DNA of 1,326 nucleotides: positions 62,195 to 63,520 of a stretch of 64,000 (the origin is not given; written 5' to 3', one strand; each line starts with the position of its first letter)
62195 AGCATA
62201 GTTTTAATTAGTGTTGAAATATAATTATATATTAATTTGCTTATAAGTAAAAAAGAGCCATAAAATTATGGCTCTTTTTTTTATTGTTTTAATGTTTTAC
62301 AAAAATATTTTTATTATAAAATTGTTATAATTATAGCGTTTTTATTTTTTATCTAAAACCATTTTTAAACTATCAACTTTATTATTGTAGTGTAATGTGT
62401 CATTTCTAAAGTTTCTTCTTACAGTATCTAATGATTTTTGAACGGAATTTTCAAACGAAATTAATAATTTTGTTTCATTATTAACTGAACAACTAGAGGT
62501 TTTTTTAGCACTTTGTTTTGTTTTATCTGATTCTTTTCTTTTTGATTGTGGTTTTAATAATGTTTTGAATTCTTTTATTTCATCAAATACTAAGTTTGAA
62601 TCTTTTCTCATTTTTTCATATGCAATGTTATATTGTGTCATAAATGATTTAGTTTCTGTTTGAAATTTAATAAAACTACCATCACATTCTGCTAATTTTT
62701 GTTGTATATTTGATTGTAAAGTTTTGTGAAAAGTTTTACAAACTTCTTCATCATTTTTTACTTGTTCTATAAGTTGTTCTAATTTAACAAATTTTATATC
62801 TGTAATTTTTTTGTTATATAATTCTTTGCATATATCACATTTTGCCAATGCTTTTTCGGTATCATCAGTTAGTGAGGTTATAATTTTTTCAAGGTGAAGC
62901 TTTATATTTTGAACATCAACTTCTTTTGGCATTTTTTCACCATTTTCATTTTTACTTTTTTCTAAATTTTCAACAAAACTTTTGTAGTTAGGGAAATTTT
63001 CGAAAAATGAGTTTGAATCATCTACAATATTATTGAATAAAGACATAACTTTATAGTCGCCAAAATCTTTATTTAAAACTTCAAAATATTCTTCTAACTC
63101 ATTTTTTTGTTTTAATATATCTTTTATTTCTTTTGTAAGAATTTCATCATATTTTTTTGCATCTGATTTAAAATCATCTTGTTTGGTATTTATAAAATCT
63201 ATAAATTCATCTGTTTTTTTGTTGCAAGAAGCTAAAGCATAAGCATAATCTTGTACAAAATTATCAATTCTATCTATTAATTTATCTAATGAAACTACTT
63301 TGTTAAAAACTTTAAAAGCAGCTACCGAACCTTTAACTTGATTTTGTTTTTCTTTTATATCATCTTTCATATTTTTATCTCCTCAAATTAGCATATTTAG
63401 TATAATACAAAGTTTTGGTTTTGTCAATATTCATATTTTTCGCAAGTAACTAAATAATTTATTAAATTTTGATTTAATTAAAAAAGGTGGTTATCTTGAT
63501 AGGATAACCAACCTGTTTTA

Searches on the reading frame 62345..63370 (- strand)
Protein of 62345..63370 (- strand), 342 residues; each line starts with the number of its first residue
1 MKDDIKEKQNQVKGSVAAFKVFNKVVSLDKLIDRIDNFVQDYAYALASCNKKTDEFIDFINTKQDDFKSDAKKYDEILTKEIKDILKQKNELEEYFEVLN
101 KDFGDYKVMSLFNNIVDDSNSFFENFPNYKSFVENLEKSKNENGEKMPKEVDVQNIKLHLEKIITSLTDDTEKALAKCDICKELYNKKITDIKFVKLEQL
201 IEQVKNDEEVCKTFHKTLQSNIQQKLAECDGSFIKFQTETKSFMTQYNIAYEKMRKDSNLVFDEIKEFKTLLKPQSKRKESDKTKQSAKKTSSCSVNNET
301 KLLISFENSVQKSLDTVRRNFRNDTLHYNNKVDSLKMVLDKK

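Call 92: find_encoding_contigs(protein=window:62345-63370:-, flank=10000, max_places=2)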
Protein window:62345-63370:- (342 aa): 2 contigs read that carry it; 2 places shown.
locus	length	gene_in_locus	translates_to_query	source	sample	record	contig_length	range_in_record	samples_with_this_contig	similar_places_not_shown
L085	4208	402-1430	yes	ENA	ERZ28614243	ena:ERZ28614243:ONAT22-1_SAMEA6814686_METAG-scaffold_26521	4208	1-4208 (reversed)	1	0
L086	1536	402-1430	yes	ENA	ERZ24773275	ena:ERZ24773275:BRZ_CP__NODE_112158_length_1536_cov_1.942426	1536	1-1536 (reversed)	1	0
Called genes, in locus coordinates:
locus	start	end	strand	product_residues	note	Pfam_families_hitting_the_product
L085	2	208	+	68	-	?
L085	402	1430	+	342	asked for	-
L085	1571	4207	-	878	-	?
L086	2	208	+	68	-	?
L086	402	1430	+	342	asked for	-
